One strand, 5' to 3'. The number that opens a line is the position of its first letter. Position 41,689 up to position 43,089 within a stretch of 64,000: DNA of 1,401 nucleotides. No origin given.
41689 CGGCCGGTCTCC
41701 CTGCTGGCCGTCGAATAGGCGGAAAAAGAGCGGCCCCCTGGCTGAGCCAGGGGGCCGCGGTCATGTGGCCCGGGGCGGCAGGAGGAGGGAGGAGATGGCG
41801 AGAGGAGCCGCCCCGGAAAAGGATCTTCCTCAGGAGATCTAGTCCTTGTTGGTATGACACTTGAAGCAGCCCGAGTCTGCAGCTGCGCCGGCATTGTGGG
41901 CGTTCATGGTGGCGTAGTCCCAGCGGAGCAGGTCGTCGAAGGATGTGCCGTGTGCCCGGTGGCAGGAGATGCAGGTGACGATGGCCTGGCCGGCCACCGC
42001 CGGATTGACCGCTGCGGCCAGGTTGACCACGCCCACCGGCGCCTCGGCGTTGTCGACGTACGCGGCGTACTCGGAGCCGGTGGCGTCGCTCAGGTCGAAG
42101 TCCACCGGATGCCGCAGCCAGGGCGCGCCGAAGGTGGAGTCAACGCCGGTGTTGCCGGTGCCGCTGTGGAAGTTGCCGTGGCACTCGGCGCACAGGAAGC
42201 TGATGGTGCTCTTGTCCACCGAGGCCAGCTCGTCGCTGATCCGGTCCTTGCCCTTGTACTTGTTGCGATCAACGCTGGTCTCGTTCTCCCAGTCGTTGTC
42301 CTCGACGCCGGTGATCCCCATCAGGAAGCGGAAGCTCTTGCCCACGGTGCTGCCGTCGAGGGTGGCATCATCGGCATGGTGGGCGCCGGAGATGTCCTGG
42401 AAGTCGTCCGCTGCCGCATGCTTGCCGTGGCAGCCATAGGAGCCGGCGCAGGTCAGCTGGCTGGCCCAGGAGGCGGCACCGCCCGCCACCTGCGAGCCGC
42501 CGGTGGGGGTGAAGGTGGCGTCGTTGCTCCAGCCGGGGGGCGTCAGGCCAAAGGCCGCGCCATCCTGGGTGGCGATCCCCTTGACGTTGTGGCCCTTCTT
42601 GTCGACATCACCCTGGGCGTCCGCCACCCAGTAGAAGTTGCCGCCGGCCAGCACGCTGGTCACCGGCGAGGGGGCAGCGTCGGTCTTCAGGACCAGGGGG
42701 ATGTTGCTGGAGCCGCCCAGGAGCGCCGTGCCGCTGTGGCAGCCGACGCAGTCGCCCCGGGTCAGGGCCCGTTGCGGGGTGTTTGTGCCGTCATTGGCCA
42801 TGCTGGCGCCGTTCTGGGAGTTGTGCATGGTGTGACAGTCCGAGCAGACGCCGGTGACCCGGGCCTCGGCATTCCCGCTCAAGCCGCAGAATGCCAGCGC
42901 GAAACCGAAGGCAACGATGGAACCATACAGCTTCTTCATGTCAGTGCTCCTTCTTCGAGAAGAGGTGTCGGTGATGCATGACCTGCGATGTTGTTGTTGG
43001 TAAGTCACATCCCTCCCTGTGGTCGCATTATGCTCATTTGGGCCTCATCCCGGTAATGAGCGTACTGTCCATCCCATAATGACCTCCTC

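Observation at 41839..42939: Second OmcS-like paralogue as a stand-alone unit with its own long leader and terminator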

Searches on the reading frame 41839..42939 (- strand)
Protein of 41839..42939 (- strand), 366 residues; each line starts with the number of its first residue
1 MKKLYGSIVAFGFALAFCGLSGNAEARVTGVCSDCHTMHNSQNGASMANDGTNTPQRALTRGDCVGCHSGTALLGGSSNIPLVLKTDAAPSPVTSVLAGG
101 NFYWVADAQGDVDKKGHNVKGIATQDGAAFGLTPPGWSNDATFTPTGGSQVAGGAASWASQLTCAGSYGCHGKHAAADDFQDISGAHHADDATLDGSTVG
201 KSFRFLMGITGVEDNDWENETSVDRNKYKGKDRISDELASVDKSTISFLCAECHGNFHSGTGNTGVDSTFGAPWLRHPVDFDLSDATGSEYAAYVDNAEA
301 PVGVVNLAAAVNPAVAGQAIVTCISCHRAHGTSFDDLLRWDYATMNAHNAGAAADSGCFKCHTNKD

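Call 8: search_protein_families(library=pfam, proteins=[window:41839-42939:-], max_evalue=0.01)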
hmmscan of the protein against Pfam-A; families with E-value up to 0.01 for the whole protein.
window:41839-42939:- (366 aa): 3 families
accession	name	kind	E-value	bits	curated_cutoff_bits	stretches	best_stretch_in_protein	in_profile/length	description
PF09699.15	Paired_CXXCH_1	-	1.5e-10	41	20.6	1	319-365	8-39/41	Doubled CXXCH motif (Paired_CXXCH_1)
PF22113.1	Mtrc-MtrF_II-IV_dom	-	0.00034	20.6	30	0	26-71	117-166/176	Outer membrane cytochrome MtrC/MtrF-like, domains II/IV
PF03264.19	Cytochrom_NNT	-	0.0013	18.9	24.1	0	31-72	127-168/174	NapC/NirT cytochrome c family, N-terminal region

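Call 9: search_solved_structures(query=window:41839-42939:-, max_evalue=10, show_alignments=3)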
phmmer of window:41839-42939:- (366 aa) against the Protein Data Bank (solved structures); distinct sequences matched with E-value up to 10: 1.
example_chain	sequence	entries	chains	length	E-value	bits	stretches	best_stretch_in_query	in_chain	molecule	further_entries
6ef8_A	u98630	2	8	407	5.9e-08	35.4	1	31-345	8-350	C-type cytochrome OmcS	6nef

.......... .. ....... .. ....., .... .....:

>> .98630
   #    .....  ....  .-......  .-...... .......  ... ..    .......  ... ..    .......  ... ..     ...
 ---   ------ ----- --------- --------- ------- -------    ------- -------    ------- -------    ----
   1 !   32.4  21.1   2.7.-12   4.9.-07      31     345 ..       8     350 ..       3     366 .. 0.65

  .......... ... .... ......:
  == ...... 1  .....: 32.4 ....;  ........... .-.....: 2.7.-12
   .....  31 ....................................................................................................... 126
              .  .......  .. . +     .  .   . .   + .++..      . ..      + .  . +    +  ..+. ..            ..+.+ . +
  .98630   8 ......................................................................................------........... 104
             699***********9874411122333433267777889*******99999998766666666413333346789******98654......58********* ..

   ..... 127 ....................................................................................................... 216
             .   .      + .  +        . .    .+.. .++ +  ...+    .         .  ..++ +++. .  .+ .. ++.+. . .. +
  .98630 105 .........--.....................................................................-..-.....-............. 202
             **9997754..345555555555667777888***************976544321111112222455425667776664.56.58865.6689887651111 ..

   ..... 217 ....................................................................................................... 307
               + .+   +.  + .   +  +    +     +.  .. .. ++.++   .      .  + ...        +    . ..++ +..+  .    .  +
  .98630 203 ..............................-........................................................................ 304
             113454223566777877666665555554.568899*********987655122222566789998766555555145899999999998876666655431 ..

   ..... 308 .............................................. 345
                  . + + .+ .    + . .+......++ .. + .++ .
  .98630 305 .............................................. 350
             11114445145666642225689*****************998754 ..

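Call 14: find_homologous_proteins(query=window:41839-42939:-)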
Query window:41839-42939:- (366 aa): 2029 proteins with E <= 0.001 among 8000 candidates; the best 120 are listed.
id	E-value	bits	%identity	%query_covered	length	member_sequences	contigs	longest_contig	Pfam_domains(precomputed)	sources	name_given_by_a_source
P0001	1.0e-247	839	100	100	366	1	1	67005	PF09699.16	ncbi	ncbi:MAG: cytochrome c3 family protein [Thermodesulfobacteriota bacterium]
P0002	5.8e-121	422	55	100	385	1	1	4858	PF09699.16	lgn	-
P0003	6.9e-109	382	52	95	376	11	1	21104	PF09699.16,PF14522.12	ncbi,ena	-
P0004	9.3e-109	382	53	100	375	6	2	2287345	PF09699.16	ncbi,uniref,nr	ncbi:cytochrome c3 family protein [Thermosulfuriphilus ammonigenes]|uniref:Cytochrome c3 family prot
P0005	1.1e-107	379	54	100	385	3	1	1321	PF09699.16,PF14522.12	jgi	-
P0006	1.2e-106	375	54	100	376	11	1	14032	PF09699.16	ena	-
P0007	1.9e-105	371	54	98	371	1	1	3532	PF09699.16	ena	-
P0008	8.4e-105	369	51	100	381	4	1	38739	PF09699.16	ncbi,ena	-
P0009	1.1e-104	369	52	100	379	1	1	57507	PF09699.16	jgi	-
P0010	2.6e-104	367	53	100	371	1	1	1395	PF09699.16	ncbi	-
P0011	6.6e-102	360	53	95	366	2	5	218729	PF09699.16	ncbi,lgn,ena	-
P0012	2.8e-101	357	52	100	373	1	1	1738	PF09699.16,PF22113.2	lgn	-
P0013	4.0e-101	357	50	100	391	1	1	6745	PF09699.16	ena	-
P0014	4.4e-100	354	51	100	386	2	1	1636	PF09699.16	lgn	-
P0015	9.4e-100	352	49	100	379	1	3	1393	PF09699.16,PF14522.12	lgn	-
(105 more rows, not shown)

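Call 18: find_encoding_contigs(protein=P0004, flank=10000, max_places=2)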
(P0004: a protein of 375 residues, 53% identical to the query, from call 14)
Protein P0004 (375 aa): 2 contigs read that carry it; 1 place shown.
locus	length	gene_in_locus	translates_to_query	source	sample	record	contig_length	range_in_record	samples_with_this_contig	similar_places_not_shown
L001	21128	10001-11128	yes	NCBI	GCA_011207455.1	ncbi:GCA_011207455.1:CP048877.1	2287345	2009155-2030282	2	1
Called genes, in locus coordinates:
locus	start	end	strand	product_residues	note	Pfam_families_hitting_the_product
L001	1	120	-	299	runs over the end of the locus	PF01436:NHL (faint), PF17170:DUF5128 (faint)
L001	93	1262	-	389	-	PF02085:Cytochrom_CIII (faint), PF14522:Cytochrome_C7 (faint), PF14537:Cytochrom_c3_2 (faint), PF09699:Paired_CXXCH_1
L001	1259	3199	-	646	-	-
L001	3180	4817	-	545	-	PF00639:Rotamase (faint), PF13145:Rotamase_2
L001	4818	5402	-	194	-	-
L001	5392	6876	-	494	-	PF13860:FlgD_ig (faint)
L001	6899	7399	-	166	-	PF13036:LpoB (weak), PF03783:CsgG (weak)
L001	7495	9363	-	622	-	-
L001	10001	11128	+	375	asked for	PF09699:Paired_CXXCH_1 (faint)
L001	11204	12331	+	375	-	PF09699:Paired_CXXCH_1 (weak)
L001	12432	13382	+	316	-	PF08450:SGL (faint), PF25021:TEN_NHL (faint), PF01731:Arylesterase (faint), PF06739:SBBP (faint), PF01436:NHL (weak)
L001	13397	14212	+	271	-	-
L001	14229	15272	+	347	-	PF02085:Cytochrom_CIII (faint), PF14522:Cytochrome_C7 (faint), PF14537:Cytochrom_c3_2 (faint), PF09699:Paired_CXXCH_1 (weak)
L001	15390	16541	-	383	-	PF01142:TruD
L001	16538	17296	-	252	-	PF00005:ABC_tran, PF13304:AAA_21 (faint), PF12399:BCA_ABC_TP_C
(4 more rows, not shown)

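Call 28: predict_structure(alignment_id=A1)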
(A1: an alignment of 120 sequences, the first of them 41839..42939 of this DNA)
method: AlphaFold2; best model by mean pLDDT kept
length: 366 residues; sequences in the alignment: 120
mean_pLDDT: 80.1   pTM: 0.82
mean pLDDT of the five models: 80.1, 79.3, 78.9, 77.9, 77.1
residues with pLDDT >= 90: 112; 70-90: 167; 50-70: 75; < 50: 12
segments of 3 or more residues with pLDDT < 50: 269-275
pLDDT, mean of each block of 10 residues (from residue 1): 89 90 59 63 59 68 79 62 86 73 86 83 79 90 94 95 94 92 89 93 95 74 80 82 93 86 57 54 78 76 92 87 86 77 77 77 60
secondary structure, 60 per line:
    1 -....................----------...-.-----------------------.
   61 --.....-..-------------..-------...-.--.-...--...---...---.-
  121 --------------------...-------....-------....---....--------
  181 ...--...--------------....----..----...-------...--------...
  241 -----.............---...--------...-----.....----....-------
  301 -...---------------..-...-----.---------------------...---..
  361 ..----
elements in order: H2-21 H63-67 H151-154 E162-165 E169-172 E227-229 H246-258 H290-293 E302-304 H359-362

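Call 31: find_related_loci(query=A1, collection=genome_contigs, flank=10000)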
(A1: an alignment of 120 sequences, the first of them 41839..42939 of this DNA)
Query A1 (366 aa) in genome_contigs; peptide patterns used: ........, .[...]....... (x = any residue, [..] = any of these).
600 stretches matched a pattern (row limit reached: there are more); 547 encode a relative of the query (tblastn E <= 1e-3); the best 80 are kept; 79 distinct loci.
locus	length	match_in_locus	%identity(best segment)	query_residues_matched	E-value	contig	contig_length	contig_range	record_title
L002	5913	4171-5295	54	1-365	7e-113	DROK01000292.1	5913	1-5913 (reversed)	MAG TPA_asm: Thermodesulfatator atlanticus isolate HyVt-533 HyVt-533_k145_932234, whole genome shotgun sequence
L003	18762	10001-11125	53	1-365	3e-112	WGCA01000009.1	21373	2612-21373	MAG: Thermodesulfobacteriaceae bacterium isolate S144_47_esom k151_159946, whole genome shotgun sequence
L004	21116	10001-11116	52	13-365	6e-110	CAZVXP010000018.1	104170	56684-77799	MAG TPA_asm: uncultured Thermodesulfobacteriota bacterium isolate binchicken_co219_327 genome assembly, contig: k141_539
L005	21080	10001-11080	51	1-365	7e-100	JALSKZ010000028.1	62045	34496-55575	MAG: Thermodesulfobacteriales bacterium isolate 355-202_metabat1_scaf2bin.030 355-202_scaffold_180_c1, whole genome shot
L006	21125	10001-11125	49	1-366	2e-96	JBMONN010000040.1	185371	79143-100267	MAG: Thermodesulfobacteriota bacterium isolate Betzabe_MAG077 MAG077_40, whole genome shotgun sequence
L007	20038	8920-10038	48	1-366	7e-96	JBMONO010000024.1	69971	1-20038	MAG: Thermodesulfobacteriota bacterium isolate Betzabe_MAG078 MAG078_24, whole genome shotgun sequence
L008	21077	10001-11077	49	8-365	4e-95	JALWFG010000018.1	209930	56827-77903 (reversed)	MAG: Candidatus Desulfofervidaceae bacterium isolate T11_metabat2_scaf2bin.034 T11_NODE_7_length_209930_cov_14.784002, w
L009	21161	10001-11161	47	2-366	4e-94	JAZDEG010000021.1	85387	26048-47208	MAG: Pseudomonadota bacterium isolate MEGAHIT-group-0.128 k141_7975675, whole genome shotgun sequence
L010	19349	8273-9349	48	24-366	2e-93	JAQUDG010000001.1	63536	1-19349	MAG: Desulfuromonas sp. isolate STCSWMC_149 NODE_798_length_63536_cov_3.743396_ST_CSWMC, whole genome shotgun sequence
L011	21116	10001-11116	47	2-366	3e-92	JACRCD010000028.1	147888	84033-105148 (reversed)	MAG: Deltaproteobacteria bacterium isolate NC_groundwater_1637_Pr3_B-0.1um_54_18 SR-2_scaffold_141_870474, whole genome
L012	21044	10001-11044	48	13-366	2e-91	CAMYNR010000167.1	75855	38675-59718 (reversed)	MAG: uncultured Desulfuromonadales bacterium isolate FO_M_Desulfobacterota_21 genome assembly, contig: scaffold_596, who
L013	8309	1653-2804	47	21-366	1e-90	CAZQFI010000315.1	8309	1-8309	MAG TPA_asm: uncultured Geobacteraceae bacterium isolate binchicken_co219_3 genome assembly, contig: k141_1327854, whole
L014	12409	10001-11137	48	1-365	7e-90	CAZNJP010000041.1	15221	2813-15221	MAG TPA_asm: uncultured Syntrophobacter sp. isolate binchicken_co349_7 genome assembly, contig: NODE_1088_length_15221_c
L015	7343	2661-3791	49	23-366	5e-90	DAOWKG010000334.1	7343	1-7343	MAG TPA_asm: Desulfuromonadaceae bacterium isolate CSMAG_2089 CSMAG_2089_k141_2359245_length_7343_cov_19.5775, whole gen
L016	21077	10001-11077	47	1-366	3e-89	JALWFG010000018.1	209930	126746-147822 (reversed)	MAG: Candidatus Desulfofervidaceae bacterium isolate T11_metabat2_scaf2bin.034 T11_NODE_7_length_209930_cov_14.784002, w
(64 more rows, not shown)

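Call 32: fold_search(model_id=the predicted structure, library=pdb)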
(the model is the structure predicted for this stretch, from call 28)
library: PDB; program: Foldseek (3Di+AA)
matches with E <= 10: 1; with E <= 0.001: 1
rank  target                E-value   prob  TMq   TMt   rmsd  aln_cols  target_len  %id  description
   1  6ef8_A                9.4e-04  0.98  0.42  0.38  11.2       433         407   22  Cryo-EM of the OmcS nanowires from Geobacter sulfurreducens (released 2019-04-10)

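Call 55: search_protein_families(library=ncbifam, proteins=[window:41839-42939:-], max_evalue=0.01)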
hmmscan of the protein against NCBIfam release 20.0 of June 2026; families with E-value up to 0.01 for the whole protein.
window:41839-42939:- (366 aa): 4 families
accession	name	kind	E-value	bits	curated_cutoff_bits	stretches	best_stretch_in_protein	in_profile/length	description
TIGR01905.1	paired_CXXCH_1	subfamily_domain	2e-09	37.2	25.2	1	322-341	8-27/41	doubled CXXCH domain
TIGR03508.1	decahem_SO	subfamily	7.5e-06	25.6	192.2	0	320-365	143-177/258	DmsE family decaheme c-type cytochrome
NF008659.0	PRK11659.1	equivalog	0.0032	17.2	184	0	319-365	74-120/188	cytochrome c nitrite reductase pentaheme subunit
NF045773.1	cytochro_C550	exception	0.0081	16.1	125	0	34-77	30-72/118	cytochrome c550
